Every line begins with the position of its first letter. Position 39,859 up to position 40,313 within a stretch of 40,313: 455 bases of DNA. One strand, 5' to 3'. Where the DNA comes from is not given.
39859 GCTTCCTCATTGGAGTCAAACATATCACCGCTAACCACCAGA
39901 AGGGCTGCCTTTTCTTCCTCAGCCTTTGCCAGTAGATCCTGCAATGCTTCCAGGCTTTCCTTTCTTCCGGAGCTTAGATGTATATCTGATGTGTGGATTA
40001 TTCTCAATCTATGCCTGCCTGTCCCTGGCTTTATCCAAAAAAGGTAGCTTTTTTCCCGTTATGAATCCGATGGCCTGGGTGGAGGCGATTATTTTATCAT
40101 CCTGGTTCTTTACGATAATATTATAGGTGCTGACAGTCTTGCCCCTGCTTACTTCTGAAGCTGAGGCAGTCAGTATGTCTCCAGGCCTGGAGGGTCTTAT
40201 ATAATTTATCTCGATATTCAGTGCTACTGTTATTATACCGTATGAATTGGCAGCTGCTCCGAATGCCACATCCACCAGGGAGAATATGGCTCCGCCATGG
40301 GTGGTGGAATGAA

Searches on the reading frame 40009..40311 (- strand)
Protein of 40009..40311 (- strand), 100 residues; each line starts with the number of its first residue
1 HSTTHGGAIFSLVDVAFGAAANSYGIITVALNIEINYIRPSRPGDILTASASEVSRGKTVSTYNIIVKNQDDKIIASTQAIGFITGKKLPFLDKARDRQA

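Call 59: search_protein_families(library=pfam, proteins=[window:40009-40311:-], max_evalue=0.0001)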
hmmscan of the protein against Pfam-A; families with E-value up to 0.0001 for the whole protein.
window:40009-40311:- (100 aa): 1 family
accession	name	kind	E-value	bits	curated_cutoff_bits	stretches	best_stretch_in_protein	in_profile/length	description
PF03061.28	4HBT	-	1.1e-17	64.6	20.6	1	2-74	2-77/79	Thioesterase superfamily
